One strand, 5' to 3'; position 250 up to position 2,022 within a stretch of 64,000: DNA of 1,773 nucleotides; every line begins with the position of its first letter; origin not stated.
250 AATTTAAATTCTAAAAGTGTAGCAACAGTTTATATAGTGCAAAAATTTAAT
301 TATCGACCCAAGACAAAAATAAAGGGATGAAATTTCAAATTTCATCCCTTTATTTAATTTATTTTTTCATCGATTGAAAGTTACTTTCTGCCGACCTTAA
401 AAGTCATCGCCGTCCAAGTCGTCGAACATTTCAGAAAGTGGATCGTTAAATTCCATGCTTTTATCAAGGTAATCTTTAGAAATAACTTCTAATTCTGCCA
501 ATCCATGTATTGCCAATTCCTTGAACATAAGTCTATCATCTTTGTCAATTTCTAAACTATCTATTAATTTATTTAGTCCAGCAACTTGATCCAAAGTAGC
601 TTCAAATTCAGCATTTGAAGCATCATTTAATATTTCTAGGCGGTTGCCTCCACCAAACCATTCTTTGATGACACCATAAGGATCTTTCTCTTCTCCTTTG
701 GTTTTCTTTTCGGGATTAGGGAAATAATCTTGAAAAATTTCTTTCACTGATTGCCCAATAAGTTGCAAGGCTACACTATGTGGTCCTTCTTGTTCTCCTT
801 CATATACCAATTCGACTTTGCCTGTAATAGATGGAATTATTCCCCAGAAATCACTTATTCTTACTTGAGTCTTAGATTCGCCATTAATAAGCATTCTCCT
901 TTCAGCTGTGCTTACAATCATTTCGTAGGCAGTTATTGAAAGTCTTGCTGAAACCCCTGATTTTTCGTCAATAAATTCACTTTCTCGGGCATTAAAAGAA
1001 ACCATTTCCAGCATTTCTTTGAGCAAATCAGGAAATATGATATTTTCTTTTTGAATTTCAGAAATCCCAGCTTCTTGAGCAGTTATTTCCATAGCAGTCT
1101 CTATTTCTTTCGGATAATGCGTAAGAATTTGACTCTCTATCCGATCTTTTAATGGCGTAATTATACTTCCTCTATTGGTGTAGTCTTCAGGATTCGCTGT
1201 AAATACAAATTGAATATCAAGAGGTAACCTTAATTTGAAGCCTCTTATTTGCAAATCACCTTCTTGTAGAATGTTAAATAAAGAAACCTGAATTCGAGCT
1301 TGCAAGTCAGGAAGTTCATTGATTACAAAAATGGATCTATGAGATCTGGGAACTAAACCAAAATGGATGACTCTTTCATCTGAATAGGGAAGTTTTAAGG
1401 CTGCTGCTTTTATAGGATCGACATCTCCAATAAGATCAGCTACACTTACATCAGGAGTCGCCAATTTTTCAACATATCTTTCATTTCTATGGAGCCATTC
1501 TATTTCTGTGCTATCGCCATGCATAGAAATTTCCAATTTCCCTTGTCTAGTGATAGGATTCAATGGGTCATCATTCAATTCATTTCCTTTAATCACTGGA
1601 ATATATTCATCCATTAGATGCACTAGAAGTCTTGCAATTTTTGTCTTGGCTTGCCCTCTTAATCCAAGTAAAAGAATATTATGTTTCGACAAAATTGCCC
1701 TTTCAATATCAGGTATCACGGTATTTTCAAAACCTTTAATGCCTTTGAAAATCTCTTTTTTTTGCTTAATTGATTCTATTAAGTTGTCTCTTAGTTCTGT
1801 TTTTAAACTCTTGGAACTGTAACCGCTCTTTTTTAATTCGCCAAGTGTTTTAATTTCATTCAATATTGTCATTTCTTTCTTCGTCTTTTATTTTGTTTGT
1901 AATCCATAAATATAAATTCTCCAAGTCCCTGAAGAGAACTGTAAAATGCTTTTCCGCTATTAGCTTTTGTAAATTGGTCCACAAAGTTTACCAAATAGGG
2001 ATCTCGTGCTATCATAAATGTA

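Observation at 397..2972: Translationally coupled vWA protein and MoxR/ChlI-like AAA+ ATPase with an Asn-for-Asp Walker-B variant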

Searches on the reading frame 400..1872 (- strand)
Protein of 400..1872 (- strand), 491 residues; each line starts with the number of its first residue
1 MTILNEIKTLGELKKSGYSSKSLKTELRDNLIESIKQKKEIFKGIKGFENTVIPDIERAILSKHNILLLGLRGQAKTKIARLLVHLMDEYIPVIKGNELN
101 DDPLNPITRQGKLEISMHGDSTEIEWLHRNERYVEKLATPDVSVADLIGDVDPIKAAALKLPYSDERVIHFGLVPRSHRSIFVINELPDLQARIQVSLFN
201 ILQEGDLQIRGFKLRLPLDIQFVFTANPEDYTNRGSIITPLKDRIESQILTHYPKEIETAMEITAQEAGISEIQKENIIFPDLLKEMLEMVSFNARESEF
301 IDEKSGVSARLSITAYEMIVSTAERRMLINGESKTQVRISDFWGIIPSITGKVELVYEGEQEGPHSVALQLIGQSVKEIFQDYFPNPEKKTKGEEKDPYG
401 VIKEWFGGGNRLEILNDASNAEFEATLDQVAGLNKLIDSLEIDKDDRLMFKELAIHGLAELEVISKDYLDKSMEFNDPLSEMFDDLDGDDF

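Call 4: search_protein_families(library=pfam, proteins=[window:400-1872:-], max_evalue=0.01)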
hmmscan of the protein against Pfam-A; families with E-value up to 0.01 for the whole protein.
window:400-1872:- (491 aa): 3 families
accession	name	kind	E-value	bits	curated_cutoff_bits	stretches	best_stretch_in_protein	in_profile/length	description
PF07728.20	AAA_5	-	9.2e-07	29.4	22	1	129-244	24-138/139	AAA domain (dynein-related subfamily)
PF01078.27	Mg_chelatase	-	2.1e-05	24.4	20.3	0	171-230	99-160/207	Magnesium chelatase, subunit ChlI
PF00158.32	Sigma54_activat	-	3.7e-05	23.9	20.2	0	171-228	86-143/168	Sigma-54 interaction domain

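Call 5: search_protein_families(library=ncbifam, proteins=[window:400-1872:-], max_evalue=0.01)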
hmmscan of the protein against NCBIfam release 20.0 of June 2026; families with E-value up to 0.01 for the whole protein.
window:400-1872:- (491 aa): 3 families
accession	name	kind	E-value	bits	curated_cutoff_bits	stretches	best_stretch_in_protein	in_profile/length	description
TIGR02031.1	BchD-ChlD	equivalog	1e-07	31.1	499.55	1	67-277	20-193/608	magnesium chelatase ATPase subunit D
TIGR02442.1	Cob-chelat-sub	hypoth_equivalog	7e-05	21.4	779.45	1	66-268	28-215/641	putative cobaltochelatase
TIGR00764.1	lon_rel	equivalog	0.0012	17.6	516.6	0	143-211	181-250/608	ATP-dependent protease LonB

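Call 6: search_protein_families(library=padloc, proteins=[window:400-1872:-], max_evalue=0.1)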
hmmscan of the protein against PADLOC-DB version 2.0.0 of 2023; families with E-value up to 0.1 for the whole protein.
window:400-1872:- (491 aa): 1 family
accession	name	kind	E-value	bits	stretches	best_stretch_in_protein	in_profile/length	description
PDLC04606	PDC-M37B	-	0.0017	15.6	1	19-97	134-208/390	-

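Call 7: search_solved_structures(query=window:400-1872:-, max_evalue=1, show_alignments=3)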
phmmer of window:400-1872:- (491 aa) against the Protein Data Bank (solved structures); distinct sequences matched with E-value up to 1: 5.
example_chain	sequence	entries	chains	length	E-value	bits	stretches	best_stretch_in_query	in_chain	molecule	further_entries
4zpx_A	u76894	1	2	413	0.0014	21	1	145-211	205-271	ATP-dependent protease Lon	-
8osf_A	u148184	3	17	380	0.0015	20.9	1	65-267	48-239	Magnesium-chelatase subunit ChlI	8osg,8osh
3k1j_A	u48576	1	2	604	0.0037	19.6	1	145-211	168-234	ATP-dependent protease Lon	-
1g8p_A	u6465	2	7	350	0.021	17.1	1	164-265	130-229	MAGNESIUM-CHELATASE 38 KDA SUBUNIT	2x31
6iy8_A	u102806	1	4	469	0.043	16.1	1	171-230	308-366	Positive regulator CapR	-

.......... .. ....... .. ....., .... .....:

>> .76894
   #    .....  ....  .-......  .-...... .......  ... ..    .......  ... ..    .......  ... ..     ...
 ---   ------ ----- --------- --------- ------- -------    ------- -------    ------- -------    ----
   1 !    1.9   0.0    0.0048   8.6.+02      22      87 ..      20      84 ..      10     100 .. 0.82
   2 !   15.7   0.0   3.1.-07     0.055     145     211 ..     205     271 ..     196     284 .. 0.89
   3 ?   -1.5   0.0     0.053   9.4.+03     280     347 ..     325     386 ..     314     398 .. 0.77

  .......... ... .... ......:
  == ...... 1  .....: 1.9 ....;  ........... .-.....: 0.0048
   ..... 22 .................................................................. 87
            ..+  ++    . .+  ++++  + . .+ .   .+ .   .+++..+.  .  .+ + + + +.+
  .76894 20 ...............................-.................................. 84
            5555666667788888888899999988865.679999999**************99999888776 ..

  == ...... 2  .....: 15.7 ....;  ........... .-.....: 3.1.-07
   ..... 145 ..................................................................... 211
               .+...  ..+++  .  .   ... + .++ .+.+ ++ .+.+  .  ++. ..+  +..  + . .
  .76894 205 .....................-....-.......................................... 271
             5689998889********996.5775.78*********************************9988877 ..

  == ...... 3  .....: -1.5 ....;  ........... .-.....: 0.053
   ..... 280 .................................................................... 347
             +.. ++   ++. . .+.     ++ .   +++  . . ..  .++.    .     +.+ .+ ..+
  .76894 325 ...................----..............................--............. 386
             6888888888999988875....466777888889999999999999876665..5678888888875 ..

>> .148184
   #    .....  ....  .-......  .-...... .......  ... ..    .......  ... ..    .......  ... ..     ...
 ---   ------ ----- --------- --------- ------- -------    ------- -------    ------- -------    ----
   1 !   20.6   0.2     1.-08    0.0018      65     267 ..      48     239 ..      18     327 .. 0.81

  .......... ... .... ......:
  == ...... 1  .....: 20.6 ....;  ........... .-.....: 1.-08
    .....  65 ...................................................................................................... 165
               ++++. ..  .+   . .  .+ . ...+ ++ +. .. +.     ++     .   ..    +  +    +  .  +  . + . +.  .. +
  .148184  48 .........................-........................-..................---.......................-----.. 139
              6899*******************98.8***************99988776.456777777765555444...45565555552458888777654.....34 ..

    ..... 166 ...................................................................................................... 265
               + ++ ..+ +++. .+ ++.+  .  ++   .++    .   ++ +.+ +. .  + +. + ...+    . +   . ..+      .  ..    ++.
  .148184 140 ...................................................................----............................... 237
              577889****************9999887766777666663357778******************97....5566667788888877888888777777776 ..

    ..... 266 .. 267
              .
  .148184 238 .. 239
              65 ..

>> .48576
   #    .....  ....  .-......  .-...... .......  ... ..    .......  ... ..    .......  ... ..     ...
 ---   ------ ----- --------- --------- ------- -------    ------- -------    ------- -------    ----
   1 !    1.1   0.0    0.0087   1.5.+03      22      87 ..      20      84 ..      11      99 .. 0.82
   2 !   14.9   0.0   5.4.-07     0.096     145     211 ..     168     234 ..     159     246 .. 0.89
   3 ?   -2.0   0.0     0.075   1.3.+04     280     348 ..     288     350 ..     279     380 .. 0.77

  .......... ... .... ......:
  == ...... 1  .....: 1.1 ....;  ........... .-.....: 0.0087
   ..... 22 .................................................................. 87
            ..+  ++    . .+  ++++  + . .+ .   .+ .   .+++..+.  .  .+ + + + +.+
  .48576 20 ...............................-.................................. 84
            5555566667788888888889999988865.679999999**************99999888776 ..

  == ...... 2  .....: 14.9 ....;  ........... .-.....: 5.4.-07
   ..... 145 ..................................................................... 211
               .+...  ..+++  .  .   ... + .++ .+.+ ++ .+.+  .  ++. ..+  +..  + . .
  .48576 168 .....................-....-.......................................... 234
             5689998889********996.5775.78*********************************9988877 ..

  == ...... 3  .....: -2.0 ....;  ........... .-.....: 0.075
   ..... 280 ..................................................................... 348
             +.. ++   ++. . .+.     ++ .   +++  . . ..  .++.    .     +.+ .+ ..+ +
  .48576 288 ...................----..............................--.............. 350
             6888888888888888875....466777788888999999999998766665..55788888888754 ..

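Call 8: find_homologous_proteins(query=window:400-1872:-)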
Query window:400-1872:- (491 aa): 8000 proteins with E <= 0.001 among 8000 candidates; the best 120 are listed.
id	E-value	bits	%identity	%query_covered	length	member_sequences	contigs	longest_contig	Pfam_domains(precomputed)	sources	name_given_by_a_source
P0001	0.0e+0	1074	100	100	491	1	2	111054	PF07728.21,PF01078.28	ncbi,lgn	-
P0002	3.0e-263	892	82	98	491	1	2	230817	PF07728.21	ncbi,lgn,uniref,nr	ncbi:magnesium chelatase [Portibacter lacus]|uniref:Magnesium chelatase n=1 Tax=Portibacter lacus Ta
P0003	1.5e-261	886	80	100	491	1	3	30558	PF07728.21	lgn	-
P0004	1.2e-257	874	79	100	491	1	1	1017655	PF07728.21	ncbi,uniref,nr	ncbi:AAA family ATPase [Portibacter marinus]|uniref:AAA family ATPase n=1 Tax=Portibacter marinus Ta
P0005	1.2e-256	870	79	100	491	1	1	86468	PF07728.21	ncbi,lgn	-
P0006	1.8e-256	870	79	100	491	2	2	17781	PF07728.21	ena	-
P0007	3.3e-255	865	79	100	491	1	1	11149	PF07728.21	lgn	-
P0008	3.7e-253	859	79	98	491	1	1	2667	PF07728.21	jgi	jgi:magnesium chelatase subunit I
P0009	6.3e-252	855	78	98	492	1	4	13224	PF07728.21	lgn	-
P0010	1.7e-249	847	77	100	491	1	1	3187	PF07728.21,PF01078.28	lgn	-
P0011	2.3e-244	830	76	97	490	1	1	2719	PF07728.21,PF01078.28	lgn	-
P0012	2.9e-232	790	69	98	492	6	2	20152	PF00158.33,PF07728.21,PF01078.28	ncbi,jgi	-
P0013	3.5e-229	780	69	98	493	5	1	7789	PF00158.33,PF07728.21,PF01078.28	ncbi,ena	-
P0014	9.1e-229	778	70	99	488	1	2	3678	PF07728.21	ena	-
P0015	7.5e-228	775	69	98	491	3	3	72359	PF07728.21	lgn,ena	-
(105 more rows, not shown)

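Call 10: find_related_loci(query=window:400-1872:-, collection=genome_contigs, flank=7000)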
Query window:400-1872:- (491 aa) in genome_contigs; peptide patterns used: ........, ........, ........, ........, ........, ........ (x = any residue, [..] = any of these).
600 stretches matched a pattern (row limit reached: there are more); 591 encode a relative of the query (tblastn E <= 1e-3); the best 80 are kept; 80 distinct loci.
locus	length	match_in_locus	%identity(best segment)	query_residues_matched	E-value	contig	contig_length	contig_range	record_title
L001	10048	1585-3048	68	1-487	0e+0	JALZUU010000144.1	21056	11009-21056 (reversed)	MAG: Saprospiraceae bacterium isolate g2_MAG_00007 g2_MAG_00007_000000000144, whole genome shotgun sequence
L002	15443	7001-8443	68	4-482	0e+0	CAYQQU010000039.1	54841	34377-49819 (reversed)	MAG TPA_asm: uncultured Saprospiraceae bacterium isolate SRP141376_co3_105 genome assembly, contig: NODE_1391_length_548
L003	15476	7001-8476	67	4-490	0e+0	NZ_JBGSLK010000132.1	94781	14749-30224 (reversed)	MAG: Haliscomenobacter sp. isolate JTS-AC203 k141_2590335, whole genome shotgun sequence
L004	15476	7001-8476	67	4-490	0e+0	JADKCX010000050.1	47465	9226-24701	MAG: Haliscomenobacter sp. isolate OdNE_18-Q3-R46-58_MAXAC.223 tig00025214-10-473360, whole genome shotgun sequence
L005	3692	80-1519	69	3-482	0e+0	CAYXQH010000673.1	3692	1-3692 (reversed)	MAG TPA_asm: uncultured Saprospiraceae bacterium isolate binchicken_co385_29 genome assembly, contig: NODE_22165_length_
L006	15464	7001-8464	66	4-491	0e+0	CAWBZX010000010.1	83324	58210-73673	MAG: uncultured Saprospiraceae bacterium isolate MFD03551.bin.1.147 genome assembly, contig: contig_21544, whole genome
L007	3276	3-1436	67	10-487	0e+0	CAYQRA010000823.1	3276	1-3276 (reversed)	MAG TPA_asm: uncultured Saprospiraceae bacterium isolate SRP065251_co2_7 genome assembly, contig: NODE_34888_length_3276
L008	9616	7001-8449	66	7-489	0e+0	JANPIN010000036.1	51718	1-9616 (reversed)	MAG: Saprospirales bacterium isolate VAR_61_metabat_61 VAR_61_k141_4170703, whole genome shotgun sequence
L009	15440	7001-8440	67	4-485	0e+0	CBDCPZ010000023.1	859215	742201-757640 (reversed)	MAG: Saprospiraceae bacterium isolate eb120f03-7265-40b6-ab1b-fd685c672cd3 genome assembly, contig: contig_23, whole gen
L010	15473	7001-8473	66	4-491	0e+0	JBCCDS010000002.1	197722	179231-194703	MAG: Bacteroidota bacterium isolate P01_A01_bin.9 k141_1730621_length_197722_cov_26.1426, whole genome shotgun sequence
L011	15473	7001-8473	64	1-491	0e+0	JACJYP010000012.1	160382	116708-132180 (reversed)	MAG: Lewinellaceae bacterium isolate HK-STAS-BACT-41 HK-STAS-BACT-41_12, whole genome shotgun sequence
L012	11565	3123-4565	65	1-481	0e+0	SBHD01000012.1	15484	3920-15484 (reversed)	MAG: Bacteroidetes bacterium isolate M3007 scaffold_1114_1, whole genome shotgun sequence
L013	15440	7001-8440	67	4-486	0e+0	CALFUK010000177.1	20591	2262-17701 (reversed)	MAG: uncultured Saprospiraceae bacterium isolate H3_Bin_Bin_185_sub_1 genome assembly, contig: c_000001222955, whole gen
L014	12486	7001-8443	65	4-484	0e+0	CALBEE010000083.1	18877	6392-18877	MAG: uncultured Saprospiraceae bacterium isolate L3_Bin_Bin_106_sub_1 genome assembly, contig: c_000001086554, whole gen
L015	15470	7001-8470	66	4-491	0e+0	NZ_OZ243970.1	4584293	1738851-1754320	MAG: Neolewinella sp. isolate 08e72015-ada2-4834-9480-50ae4ee189e4 chromosome 1, complete sequence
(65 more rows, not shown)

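Call 15: search_protein_representatives(protein=window:400-1872:-)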
Query: 491 residues. Proteins with E-value up to 0.001 (for the whole library): 3239; up to 1e-10: 2009; up to 1e-30: 582. The best 150 are listed.
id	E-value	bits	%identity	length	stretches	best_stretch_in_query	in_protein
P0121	7.0e-149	513.3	53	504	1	5-483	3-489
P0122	5.0e-145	500.5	52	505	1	7-483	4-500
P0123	9.6e-142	489.7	46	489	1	4-484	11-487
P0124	4.8e-138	477.5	49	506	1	7-482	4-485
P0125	1.5e-127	443.0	46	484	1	5-480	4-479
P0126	4.5e-127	441.3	47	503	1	8-486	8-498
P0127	1.8e-117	409.7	63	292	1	5-296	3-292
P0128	2.5e-117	409.2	53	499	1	9-376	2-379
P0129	5.6e-114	398.2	43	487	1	6-481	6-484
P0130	8.5e-114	397.6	48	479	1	8-431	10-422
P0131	1.1e-112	393.9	45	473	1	6-475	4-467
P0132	1.8e-111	389.9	48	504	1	21-443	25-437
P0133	7.8e-107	374.6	56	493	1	21-333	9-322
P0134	1.0e-105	370.9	49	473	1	1-383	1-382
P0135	3.1e-105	369.3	55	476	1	20-330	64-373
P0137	4.3e-102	359.0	47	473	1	8-381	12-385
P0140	2.4e-100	353.3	48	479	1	8-364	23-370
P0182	1.3e-73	265.1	39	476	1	9-388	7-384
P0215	7.7e-64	232.9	38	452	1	21-361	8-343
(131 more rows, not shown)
